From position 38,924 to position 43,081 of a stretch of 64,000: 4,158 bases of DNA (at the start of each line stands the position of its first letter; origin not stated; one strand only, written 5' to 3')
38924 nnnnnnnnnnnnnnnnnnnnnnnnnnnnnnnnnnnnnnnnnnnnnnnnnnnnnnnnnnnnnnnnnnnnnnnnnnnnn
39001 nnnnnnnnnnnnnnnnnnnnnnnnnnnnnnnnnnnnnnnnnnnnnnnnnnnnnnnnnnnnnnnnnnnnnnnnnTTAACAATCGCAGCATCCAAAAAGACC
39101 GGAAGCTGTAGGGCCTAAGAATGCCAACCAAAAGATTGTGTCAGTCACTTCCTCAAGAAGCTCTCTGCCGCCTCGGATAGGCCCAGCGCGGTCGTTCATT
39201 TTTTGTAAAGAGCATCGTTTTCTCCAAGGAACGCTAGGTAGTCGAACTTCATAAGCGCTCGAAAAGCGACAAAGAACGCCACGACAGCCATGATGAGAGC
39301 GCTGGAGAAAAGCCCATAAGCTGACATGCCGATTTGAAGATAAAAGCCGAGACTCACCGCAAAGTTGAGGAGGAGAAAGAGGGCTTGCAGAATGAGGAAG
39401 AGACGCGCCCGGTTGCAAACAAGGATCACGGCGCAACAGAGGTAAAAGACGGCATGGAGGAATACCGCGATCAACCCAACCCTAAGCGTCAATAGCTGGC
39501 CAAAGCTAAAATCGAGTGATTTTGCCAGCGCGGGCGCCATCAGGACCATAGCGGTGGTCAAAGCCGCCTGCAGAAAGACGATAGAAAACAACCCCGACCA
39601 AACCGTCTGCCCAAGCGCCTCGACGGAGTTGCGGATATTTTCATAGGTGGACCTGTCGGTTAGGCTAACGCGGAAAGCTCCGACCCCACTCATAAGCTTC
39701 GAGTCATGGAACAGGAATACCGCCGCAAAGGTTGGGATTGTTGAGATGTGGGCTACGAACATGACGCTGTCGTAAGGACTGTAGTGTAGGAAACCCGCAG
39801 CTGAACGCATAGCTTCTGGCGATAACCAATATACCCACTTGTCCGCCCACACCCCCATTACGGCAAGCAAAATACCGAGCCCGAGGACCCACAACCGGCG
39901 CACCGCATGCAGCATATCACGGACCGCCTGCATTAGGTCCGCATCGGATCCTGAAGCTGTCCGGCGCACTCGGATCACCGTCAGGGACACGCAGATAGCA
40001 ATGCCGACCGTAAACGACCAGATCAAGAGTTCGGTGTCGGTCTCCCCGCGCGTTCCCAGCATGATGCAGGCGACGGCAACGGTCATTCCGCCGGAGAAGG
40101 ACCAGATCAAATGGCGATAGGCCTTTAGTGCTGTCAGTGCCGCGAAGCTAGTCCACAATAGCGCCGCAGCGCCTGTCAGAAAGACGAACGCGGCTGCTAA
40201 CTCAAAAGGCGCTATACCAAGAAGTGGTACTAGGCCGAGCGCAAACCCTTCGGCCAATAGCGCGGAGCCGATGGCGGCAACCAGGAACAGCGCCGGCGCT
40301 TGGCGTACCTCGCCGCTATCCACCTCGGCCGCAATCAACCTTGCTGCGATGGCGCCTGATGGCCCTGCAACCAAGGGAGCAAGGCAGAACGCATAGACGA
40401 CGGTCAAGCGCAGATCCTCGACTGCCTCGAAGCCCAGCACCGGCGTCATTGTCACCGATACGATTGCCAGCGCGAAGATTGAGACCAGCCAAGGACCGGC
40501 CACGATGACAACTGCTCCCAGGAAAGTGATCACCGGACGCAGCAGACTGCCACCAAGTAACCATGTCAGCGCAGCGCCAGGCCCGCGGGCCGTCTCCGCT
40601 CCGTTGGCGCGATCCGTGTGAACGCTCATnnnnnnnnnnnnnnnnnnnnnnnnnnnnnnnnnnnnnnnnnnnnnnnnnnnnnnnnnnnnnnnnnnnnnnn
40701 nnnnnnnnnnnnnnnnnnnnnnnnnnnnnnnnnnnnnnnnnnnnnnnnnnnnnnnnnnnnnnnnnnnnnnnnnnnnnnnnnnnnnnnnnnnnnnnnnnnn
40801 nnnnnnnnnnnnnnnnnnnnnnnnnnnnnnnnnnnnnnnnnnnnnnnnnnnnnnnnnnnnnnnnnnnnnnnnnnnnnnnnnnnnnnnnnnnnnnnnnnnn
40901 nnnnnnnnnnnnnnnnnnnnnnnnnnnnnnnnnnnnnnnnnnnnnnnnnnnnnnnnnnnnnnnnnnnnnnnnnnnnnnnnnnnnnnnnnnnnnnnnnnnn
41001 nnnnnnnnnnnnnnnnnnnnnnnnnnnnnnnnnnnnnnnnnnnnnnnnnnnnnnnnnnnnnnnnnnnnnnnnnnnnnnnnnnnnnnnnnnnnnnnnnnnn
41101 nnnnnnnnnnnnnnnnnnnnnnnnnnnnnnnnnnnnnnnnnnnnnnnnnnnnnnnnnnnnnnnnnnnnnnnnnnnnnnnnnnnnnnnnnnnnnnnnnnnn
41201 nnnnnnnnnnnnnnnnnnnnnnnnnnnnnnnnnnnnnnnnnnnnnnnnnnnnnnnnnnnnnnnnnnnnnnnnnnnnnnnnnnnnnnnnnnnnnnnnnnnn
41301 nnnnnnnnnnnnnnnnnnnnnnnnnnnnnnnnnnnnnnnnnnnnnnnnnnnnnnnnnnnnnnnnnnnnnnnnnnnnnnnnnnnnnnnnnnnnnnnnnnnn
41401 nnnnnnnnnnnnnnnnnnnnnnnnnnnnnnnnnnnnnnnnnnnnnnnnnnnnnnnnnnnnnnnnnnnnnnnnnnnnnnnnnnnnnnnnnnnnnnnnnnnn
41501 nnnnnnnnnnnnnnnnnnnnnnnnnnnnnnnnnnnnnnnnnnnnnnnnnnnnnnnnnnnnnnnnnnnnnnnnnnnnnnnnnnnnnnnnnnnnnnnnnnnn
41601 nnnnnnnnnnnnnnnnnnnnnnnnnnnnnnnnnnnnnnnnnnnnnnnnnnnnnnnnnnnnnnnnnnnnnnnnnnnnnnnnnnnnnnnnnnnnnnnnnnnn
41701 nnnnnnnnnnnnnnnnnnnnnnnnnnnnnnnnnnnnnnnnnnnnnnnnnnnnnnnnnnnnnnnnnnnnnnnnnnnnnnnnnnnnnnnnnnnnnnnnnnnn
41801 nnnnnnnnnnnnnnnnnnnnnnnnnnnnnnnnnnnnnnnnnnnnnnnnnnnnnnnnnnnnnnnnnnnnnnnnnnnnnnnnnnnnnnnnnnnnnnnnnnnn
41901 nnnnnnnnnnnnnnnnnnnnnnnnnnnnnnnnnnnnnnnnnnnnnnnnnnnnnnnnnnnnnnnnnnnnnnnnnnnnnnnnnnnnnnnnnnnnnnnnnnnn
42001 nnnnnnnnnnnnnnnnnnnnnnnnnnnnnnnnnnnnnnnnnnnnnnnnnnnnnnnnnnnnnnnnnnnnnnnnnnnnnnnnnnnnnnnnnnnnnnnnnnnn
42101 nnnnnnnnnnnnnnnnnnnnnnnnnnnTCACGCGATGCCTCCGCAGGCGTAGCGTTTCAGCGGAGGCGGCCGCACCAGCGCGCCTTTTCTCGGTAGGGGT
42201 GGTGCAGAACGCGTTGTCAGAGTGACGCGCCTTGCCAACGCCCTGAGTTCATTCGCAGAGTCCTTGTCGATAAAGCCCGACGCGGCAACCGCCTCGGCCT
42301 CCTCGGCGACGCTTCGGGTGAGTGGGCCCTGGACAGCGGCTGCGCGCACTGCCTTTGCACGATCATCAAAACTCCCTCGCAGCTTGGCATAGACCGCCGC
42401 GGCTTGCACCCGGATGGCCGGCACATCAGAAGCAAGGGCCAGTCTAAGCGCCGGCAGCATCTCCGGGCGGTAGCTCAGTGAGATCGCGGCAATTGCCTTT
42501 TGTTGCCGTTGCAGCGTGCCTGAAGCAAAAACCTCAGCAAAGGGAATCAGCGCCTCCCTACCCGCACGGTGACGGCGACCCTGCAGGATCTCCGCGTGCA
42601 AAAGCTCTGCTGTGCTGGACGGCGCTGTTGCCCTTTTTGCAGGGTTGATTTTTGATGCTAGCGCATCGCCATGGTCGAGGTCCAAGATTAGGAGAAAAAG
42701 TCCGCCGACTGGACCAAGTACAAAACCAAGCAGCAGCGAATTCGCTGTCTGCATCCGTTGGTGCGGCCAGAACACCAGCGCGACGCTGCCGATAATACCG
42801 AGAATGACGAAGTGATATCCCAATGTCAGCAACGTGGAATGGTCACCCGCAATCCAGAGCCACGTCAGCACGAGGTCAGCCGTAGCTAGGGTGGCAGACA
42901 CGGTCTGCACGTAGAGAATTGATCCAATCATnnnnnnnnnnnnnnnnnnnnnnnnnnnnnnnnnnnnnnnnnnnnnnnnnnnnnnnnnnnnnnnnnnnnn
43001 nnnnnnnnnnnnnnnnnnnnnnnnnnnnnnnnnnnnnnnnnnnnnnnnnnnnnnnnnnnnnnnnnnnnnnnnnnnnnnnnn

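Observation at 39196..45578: Hybrid exopolysaccharide operon: pelDEFG-like genes led by a Wza-type exporter, with separate hydrolase and deacetylase-like genes nearby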

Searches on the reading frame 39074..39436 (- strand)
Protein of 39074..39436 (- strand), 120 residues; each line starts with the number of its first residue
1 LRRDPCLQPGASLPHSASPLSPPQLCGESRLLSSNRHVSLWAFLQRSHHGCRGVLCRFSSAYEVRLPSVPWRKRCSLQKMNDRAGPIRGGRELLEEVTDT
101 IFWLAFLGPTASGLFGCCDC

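Call 85: search_protein_families(library=pfam, proteins=[window:39074-39436:-], max_evalue=0.01)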
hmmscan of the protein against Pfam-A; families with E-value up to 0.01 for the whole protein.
window:39074-39436:- (120 aa): 0 families

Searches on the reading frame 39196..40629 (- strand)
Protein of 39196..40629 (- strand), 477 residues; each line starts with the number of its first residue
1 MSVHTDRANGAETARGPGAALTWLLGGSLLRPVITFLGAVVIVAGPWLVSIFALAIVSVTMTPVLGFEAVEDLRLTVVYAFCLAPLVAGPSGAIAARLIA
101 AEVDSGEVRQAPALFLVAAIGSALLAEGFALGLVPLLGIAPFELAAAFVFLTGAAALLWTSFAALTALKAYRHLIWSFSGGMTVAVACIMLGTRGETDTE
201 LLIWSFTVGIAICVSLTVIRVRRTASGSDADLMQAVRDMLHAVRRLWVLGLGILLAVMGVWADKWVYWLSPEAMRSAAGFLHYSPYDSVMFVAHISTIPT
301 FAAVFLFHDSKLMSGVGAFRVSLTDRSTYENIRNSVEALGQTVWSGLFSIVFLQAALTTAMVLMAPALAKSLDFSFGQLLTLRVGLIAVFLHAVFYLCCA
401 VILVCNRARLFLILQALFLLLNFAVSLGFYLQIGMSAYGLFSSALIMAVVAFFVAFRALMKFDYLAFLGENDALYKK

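Call 3: search_protein_families(library=pfam, proteins=[window:39196-40629:-], max_evalue=0.01)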
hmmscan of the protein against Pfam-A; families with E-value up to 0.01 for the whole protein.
window:39196-40629:- (477 aa): 1 family
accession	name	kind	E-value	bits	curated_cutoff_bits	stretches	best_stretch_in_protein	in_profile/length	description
PF16933.10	PelG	-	2.6e-56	191.9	29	1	29-467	17-452/452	Putative exopolysaccharide Exporter (EPS-E)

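Call 4: search_protein_families(library=ncbifam, proteins=[window:39196-40629:-], max_evalue=0.01)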
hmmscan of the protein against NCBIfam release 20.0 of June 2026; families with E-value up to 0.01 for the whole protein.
window:39196-40629:- (477 aa): 0 families

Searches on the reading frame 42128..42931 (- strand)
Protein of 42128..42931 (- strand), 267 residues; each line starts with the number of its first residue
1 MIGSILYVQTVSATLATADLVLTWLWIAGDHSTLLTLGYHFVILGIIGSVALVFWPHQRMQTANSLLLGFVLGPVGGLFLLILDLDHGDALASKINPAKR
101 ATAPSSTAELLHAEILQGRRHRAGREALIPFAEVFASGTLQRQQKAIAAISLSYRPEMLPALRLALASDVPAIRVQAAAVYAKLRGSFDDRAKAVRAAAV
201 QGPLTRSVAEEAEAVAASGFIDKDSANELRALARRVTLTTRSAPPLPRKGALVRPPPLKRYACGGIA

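Call 3: search_protein_families(library=pfam, proteins=[window:42128-42931:-], max_evalue=0.01)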
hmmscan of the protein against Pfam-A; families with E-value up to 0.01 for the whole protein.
window:42128-42931:- (267 aa): 0 families

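Call 4: search_protein_families(library=ncbifam, proteins=[window:42128-42931:-], max_evalue=0.01)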
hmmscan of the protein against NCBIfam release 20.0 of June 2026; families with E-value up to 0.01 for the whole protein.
window:42128-42931:- (267 aa): 0 families

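Call 65: find_homologous_proteins(query=window:42128-42931:-)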
Query window:42128-42931:- (267 aa): 56 proteins with E <= 0.001 among 8000 candidates.
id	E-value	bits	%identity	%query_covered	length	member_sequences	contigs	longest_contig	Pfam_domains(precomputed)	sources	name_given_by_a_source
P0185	1.2e-164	564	100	100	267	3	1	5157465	-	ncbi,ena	-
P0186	1.9e-104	367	69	100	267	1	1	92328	-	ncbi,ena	-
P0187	3.3e-76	275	62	97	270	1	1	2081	-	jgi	jgi:hypothetical protein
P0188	7.3e-72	260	57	98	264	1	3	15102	-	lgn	-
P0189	1.2e-71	260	57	97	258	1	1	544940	-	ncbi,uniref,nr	ncbi:hypothetical protein [Rubellimicrobium roseum]|uniref:Uncharacterized protein n=1 Tax=Rubellimi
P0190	1.1e-67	247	53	99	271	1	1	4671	-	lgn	-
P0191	2.7e-63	232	52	100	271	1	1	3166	-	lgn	-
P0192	4.1e-63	232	57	85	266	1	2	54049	-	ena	-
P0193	7.0e-60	221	49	91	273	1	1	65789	-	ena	-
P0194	7.2e-60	221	49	100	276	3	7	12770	-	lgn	-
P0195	6.1e-59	218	59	78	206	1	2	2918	-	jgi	jgi:hypothetical protein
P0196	2.8e-56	209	49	96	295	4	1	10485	-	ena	-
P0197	5.3e-55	205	47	96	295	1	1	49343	-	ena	-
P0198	5.2e-54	202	46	99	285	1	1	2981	-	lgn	-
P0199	2.3e-51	193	46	96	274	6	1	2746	-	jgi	jgi:hypothetical protein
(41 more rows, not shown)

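Call 72: predict_structure(alignment_id=A4)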
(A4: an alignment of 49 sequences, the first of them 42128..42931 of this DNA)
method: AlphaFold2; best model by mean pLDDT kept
length: 267 residues; sequences in the alignment: 49
mean_pLDDT: 85.3   pTM: 0.53
mean pLDDT of the five models: 85.3, 85.1, 84.9, 83.7, 83.1
residues with pLDDT >= 90: 167; 70-90: 41; 50-70: 49; < 50: 10
segments of 3 or more residues with pLDDT < 50: 99-102, 264-267
pLDDT, mean of each block of 10 residues (from residue 1): 68 94 97 97 96 91 92 93 83 54 61 73 66 91 95 96 97 98 98 98 96 98 98 90 63 64 47
secondary structure, 60 per line:
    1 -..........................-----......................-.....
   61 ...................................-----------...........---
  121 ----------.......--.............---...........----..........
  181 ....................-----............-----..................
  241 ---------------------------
elements in order: H2-27 H33-54 H56-95 H107-117 H131-137 H140-152 H156-166 H171-200 H206-217 H223-240

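Call 75: fold_search(model_id=the predicted structure, library=pdb)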
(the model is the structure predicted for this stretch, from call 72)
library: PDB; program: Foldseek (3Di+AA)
matches with E <= 10: 264; with E <= 0.001: 0
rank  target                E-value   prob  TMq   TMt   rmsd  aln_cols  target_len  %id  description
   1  7q1f_U                2.3e-01  0.89  0.20  0.34  12.5       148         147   20  CPAP:TUBULIN:IE5 ALPHAREP COMPLEX (released 2022-04-20)
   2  6gwd_I                8.3e-01  0.60  0.21  0.34  12.1       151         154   18  Tubulin:iiH5 alphaRep complex (released 2019-01-30)
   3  7q1e_D                8.3e-01  0.54  0.20  0.33  12.8       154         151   17  CPAP:TUBULIN:IIH5 ALPHAREP COMPLEX (released 2022-04-13)
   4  7q2z_E                9.1e-01  0.13  0.16  0.07  18.3       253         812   14  Cryo-EM structure of S.cerevisiae condensin Ycg1-Brn1-DNA complex (released 2022-04-06)
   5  7q1f_D                9.6e-01  0.75  0.20  0.31  12.1       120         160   20  CPAP:TUBULIN:IE5 ALPHAREP COMPLEX (released 2022-04-20)
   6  7z0g_C                9.6e-01  0.21  0.20  0.24  17.0       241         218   17  CPAP:TUBULIN:IE5 ALPHAREP COMPLEX P1 SPACE GROUP (released 2022-04-13)
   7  7z0g_T                1.0e+00  0.20  0.19  0.23  16.9       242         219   17  CPAP:TUBULIN:IE5 ALPHAREP COMPLEX P1 SPACE GROUP (released 2022-04-13)
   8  7q1e_C                1.2e+00  0.47  0.20  0.32  12.5       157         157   16  CPAP:TUBULIN:IIH5 ALPHAREP COMPLEX (released 2022-04-13)
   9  6gwd_G                1.2e+00  0.47  0.20  0.33  12.5       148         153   18  Tubulin:iiH5 alphaRep complex (released 2019-01-30)
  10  6fsq                  1.6e+00  0.14  0.20  0.15  16.8       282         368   15  Structure of A3_bGFPD, an artificial bi-domain protein based on two different alphaRep domains : A3 and a GFP binding do (released 2018-08-08)
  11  8rrk_A                1.7e+00  0.11  0.16  0.18  21.5       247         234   12  14-3-3 sigma complexed with an optimized phosphopeptide (released 2025-02-12)
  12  5ok9_E                1.7e+00  0.09  0.15  0.17  20.7       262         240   13  CH1 chimera of human 14-3-3 sigma with the HSPB6 phosphopeptide in a conformation with swapped phosphopeptides (released 2017-10-11)
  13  5n75_A                1.8e+00  0.30  0.23  0.26  13.7       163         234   13  14-3-3 sigma in complex with TAZ pS89 peptide (released 2017-07-19)
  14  9sa9_L                1.8e+00  0.28  0.23  0.26  13.8       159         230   13  14-3-3sigma protein binding to macrocycle 2 (released 2026-01-14)
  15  6w0l_A                1.9e+00  0.28  0.23  0.26  13.7       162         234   14  Henipavirus W protein interacts with 14-3-3 to modulate host gene expression (released 2020-04-22)
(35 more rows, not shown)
